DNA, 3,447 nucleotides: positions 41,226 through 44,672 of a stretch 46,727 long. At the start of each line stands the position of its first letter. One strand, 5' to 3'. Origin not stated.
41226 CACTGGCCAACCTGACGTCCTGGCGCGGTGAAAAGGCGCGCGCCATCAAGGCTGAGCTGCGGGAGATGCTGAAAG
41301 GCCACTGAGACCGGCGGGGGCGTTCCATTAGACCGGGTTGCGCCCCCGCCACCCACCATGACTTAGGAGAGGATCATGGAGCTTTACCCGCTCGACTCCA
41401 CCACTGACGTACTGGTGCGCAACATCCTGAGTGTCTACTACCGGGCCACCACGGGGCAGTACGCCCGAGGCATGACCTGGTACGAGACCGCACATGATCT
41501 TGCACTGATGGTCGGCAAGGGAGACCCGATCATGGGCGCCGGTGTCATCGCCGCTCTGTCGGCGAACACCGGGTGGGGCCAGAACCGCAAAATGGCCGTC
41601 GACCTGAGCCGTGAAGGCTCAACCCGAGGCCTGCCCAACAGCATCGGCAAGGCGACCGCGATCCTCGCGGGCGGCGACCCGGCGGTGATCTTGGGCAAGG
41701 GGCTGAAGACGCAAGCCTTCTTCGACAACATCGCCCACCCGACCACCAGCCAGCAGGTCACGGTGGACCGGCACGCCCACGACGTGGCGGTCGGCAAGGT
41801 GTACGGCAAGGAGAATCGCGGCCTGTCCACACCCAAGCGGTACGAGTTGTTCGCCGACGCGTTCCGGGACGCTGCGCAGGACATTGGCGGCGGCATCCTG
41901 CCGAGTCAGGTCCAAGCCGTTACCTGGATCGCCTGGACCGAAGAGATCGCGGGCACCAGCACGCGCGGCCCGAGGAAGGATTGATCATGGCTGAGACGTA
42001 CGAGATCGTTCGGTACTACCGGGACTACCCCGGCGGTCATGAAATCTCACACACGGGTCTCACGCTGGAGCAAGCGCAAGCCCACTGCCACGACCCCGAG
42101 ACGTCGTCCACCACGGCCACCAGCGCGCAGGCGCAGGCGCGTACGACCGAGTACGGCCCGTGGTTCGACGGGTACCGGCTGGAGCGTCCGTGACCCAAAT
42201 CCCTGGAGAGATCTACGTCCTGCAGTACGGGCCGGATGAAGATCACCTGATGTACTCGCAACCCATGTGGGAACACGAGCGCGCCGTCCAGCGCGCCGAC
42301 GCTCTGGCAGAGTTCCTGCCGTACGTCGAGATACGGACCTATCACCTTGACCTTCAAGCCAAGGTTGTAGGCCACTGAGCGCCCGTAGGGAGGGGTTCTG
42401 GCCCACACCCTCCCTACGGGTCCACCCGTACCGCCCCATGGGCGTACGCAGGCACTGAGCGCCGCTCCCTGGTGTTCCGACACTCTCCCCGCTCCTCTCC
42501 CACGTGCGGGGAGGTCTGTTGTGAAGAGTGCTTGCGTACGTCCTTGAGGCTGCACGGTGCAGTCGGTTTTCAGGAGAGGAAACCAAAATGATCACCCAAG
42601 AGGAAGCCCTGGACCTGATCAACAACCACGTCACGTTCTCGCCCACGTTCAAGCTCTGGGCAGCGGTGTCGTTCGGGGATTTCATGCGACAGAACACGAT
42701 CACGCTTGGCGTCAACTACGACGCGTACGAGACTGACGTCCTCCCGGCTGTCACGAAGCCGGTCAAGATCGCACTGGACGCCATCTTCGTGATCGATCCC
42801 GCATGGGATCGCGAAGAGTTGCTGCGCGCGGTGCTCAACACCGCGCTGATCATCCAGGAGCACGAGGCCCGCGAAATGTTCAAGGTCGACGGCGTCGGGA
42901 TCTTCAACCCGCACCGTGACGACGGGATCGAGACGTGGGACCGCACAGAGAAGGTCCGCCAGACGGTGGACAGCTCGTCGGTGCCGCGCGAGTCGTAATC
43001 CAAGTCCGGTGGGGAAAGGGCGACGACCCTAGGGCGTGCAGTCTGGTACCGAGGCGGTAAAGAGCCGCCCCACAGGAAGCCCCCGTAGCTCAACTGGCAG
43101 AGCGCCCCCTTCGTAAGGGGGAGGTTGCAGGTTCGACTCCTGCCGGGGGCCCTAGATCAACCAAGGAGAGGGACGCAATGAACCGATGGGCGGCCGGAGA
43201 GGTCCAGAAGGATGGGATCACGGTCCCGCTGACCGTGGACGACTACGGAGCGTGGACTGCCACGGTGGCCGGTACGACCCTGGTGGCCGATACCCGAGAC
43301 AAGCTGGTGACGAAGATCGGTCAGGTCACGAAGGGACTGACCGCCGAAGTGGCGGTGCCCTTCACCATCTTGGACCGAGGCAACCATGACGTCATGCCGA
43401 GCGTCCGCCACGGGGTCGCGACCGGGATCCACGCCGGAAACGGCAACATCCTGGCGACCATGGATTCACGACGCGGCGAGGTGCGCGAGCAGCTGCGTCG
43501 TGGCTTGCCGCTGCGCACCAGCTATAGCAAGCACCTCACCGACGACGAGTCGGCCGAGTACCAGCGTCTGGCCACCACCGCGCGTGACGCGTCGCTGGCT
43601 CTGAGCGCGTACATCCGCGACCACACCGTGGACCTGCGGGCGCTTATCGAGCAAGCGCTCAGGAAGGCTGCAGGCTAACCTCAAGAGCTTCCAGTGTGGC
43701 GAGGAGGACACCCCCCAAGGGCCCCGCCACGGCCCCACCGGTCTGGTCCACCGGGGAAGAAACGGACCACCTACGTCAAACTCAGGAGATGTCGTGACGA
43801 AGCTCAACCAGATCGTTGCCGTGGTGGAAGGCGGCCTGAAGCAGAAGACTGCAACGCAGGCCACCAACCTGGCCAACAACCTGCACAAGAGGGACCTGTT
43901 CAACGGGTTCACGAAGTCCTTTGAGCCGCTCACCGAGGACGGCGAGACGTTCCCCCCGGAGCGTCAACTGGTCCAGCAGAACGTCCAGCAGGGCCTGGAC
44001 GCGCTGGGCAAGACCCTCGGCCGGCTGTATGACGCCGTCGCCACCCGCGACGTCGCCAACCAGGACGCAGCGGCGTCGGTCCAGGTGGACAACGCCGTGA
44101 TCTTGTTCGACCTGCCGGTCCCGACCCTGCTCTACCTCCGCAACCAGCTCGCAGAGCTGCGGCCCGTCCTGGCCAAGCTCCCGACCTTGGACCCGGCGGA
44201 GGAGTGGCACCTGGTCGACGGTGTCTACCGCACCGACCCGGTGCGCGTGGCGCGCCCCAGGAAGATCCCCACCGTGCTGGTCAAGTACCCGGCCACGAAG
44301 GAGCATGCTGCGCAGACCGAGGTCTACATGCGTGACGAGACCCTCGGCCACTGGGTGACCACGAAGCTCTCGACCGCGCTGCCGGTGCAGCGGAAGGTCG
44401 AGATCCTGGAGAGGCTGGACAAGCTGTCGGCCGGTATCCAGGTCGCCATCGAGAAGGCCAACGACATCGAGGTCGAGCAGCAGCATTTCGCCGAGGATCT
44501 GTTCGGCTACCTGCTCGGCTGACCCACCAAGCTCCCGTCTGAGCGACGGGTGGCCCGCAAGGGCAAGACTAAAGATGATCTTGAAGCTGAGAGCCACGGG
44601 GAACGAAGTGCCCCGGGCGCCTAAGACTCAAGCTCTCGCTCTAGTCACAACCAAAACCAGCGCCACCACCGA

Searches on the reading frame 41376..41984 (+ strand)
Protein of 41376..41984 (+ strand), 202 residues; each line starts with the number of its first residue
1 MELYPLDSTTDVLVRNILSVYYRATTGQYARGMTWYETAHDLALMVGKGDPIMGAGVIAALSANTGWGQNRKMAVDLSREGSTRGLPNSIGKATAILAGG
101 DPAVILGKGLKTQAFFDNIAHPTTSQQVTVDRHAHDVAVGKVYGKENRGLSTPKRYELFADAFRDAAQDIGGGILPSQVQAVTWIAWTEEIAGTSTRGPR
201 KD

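Call 14: search_protein_families(library=pfam, proteins=[window:41376-41984:+], max_evalue=0.01)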
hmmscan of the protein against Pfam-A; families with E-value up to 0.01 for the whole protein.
window:41376-41984:+ (202 aa): 1 family
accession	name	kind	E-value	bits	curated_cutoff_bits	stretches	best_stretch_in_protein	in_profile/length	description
PF23802.1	DUF7178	-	1.9e-52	178.4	27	1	8-189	10-191/193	Family of unknown function (DUF7178)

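Call 15: search_protein_families(library=phrogs, proteins=[window:41376-41984:+], max_evalue=0.001)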
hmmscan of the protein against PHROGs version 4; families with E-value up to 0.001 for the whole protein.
window:41376-41984:+ (202 aa): 2 families
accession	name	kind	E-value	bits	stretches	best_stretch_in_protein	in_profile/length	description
phrog_3842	-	unknown function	5.1e-44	151.6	1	8-189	13-202/206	-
phrog_2878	-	unknown function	9.9e-09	35.4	1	10-74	125-192/631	-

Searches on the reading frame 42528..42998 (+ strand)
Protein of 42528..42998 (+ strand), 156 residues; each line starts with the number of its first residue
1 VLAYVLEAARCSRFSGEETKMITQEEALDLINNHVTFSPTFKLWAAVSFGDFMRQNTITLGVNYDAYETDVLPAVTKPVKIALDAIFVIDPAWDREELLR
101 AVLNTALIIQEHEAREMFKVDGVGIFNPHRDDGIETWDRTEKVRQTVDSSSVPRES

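Call 14: search_protein_families(library=pfam, proteins=[window:42528-42998:+], max_evalue=0.01)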
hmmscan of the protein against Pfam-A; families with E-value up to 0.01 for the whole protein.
window:42528-42998:+ (156 aa): 0 families

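Call 15: search_protein_families(library=phrogs, proteins=[window:42528-42998:+], max_evalue=0.001)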
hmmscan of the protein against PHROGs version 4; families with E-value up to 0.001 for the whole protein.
window:42528-42998:+ (156 aa): 1 family
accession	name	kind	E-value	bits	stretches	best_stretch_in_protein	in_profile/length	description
phrog_1540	-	unknown function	3e-09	37.4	1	28-132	51-153/333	-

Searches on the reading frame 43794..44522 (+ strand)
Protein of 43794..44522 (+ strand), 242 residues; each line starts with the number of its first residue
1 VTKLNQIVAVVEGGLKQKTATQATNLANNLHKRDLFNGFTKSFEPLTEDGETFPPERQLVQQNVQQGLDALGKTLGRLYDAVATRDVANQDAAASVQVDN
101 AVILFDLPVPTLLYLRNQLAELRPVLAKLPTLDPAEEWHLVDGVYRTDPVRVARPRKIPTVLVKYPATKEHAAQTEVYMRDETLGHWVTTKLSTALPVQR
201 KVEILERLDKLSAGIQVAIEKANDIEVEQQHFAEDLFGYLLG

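Call 14: search_protein_families(library=pfam, proteins=[window:43794-44522:+], max_evalue=0.01)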
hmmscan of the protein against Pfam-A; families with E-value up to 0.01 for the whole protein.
window:43794-44522:+ (242 aa): 1 family
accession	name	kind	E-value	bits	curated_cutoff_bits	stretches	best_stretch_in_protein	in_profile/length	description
PF25283.1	DUF7873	-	3.2e-75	253.4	27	1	1-241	1-242/244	Family of unknown function (DUF7873)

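Call 15: search_protein_families(library=phrogs, proteins=[window:43794-44522:+], max_evalue=0.001)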
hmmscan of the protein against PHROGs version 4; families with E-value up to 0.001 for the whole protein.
window:43794-44522:+ (242 aa): 0 families
